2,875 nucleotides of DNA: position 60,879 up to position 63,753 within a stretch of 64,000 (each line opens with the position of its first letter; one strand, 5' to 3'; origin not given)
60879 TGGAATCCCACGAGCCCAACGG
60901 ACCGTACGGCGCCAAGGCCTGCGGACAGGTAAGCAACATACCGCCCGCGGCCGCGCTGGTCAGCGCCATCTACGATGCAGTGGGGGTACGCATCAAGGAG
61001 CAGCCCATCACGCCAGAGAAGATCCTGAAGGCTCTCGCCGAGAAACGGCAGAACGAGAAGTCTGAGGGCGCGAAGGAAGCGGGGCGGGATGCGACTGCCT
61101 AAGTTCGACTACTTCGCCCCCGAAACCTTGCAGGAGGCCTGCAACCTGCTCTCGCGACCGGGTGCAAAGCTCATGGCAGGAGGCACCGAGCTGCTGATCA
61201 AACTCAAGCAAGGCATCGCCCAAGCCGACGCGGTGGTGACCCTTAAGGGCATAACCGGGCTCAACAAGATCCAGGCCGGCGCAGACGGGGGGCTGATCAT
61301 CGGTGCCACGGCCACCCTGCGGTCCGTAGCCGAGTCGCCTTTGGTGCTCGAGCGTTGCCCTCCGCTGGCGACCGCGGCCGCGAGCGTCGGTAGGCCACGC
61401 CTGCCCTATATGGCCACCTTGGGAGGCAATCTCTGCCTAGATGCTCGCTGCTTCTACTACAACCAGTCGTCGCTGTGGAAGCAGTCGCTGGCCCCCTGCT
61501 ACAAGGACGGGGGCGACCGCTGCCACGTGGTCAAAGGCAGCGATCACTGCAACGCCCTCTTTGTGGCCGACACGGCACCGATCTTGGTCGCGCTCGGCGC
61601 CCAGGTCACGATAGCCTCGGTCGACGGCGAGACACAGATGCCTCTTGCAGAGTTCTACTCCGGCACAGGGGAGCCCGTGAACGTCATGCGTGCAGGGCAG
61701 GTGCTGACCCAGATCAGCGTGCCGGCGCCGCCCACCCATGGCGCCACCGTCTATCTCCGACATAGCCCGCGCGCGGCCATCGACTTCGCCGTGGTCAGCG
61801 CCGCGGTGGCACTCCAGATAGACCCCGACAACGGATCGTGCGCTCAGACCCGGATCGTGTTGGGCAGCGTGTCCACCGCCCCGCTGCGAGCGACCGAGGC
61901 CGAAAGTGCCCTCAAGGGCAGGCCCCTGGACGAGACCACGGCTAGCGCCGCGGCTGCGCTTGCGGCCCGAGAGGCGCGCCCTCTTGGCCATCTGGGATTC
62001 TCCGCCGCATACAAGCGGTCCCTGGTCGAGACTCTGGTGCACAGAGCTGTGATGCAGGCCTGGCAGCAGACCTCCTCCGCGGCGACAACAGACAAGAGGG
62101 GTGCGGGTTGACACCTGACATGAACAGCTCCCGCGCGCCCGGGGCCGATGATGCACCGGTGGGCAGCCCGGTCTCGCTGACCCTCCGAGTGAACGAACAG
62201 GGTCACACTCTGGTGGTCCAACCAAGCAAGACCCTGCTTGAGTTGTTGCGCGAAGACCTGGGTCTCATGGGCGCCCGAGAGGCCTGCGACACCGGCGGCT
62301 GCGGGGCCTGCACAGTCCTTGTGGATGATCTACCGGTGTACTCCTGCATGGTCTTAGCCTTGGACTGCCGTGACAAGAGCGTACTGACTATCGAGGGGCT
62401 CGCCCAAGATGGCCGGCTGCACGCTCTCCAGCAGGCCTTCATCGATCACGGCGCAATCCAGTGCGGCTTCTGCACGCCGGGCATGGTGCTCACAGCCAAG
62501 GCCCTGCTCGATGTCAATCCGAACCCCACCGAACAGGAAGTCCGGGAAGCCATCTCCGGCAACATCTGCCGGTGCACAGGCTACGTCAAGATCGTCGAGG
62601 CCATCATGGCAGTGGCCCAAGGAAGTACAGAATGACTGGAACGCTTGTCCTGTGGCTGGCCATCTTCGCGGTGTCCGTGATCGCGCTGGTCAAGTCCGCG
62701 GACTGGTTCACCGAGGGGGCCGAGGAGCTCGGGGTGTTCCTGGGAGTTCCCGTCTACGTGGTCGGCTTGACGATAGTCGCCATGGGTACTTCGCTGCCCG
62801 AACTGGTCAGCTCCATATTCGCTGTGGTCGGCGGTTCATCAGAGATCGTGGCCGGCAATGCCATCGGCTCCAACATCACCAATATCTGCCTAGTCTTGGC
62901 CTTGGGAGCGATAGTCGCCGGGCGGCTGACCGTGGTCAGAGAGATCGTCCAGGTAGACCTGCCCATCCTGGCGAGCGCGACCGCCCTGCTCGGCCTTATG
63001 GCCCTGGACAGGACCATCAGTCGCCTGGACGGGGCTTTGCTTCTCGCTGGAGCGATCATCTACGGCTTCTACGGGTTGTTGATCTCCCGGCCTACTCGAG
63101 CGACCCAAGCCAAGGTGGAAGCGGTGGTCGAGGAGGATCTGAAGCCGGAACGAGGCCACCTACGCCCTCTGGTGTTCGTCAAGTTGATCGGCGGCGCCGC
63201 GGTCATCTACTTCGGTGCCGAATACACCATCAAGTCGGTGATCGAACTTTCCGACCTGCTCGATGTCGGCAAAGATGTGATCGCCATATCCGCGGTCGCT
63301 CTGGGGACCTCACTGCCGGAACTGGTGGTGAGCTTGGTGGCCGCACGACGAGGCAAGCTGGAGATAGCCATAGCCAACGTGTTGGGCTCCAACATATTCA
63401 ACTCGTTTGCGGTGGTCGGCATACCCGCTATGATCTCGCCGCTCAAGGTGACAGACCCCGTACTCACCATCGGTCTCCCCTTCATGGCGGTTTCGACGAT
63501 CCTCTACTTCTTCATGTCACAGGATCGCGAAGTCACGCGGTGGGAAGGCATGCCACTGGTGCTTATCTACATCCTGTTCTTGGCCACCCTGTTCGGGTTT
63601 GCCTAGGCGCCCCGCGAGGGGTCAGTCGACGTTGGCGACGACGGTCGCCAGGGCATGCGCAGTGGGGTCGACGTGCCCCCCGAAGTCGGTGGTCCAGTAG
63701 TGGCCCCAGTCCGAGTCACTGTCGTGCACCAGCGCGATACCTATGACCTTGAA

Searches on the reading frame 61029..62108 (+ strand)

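Call 73: search_protein_families(library=pfam, proteins=[window:61029-62108:+], max_evalue=0.00001)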
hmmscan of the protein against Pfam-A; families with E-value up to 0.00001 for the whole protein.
window:61029-62108:+ (360 aa): 2 families
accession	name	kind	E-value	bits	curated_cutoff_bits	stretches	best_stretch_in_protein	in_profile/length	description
PF00941.27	FAD_binding_5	-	6.1e-40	137.2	27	1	25-233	2-169/170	FAD binding domain in molybdopterin dehydrogenase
PF03450.22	CO_deh_flav_C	-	3.4e-23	82.2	25.5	1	243-343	3-101/102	CO dehydrogenase flavoprotein C-terminal domain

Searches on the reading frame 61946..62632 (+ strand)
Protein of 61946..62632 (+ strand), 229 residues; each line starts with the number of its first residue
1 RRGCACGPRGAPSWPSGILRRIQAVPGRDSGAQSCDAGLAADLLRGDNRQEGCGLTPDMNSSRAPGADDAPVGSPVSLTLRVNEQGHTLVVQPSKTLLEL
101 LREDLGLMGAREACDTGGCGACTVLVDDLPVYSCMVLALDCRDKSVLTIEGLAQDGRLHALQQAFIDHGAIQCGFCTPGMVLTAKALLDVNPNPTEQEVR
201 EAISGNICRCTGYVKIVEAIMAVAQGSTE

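Call 73: search_protein_families(library=pfam, proteins=[window:61946-62632:+], max_evalue=0.00001)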
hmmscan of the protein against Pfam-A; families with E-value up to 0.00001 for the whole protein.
window:61946-62632:+ (229 aa): 2 families
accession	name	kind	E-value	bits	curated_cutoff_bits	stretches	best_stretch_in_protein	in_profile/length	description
PF01799.25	Fer2_2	-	4.8e-35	120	30.3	1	148-220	1-74/75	[2Fe-2S] binding domain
PF00111.32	Fer2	-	7e-08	32.7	21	1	81-131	2-52/77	2Fe-2S iron-sulfur cluster binding domain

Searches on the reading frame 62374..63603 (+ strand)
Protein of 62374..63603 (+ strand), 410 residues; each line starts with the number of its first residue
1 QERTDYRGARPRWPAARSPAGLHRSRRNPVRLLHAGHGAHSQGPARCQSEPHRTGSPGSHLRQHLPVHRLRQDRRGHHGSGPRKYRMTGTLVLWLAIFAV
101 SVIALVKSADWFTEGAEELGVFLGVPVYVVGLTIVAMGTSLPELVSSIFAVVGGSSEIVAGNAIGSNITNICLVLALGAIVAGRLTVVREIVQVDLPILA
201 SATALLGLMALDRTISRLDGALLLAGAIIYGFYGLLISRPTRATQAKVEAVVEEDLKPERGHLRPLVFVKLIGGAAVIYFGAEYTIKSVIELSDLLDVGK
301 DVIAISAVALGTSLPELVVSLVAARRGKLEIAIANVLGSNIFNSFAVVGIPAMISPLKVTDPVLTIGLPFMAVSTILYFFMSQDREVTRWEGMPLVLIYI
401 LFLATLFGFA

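Call 39: search_protein_families(library=pfam, proteins=[window:62374-63603:+], max_evalue=0.00001)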
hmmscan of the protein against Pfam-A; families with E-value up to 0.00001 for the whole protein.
window:62374-63603:+ (410 aa): 1 family
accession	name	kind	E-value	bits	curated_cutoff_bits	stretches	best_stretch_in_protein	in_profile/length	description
PF01699.29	Na_Ca_ex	-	5.8e-55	185.9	24.9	2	268-407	3-150/151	Sodium/calcium exchanger protein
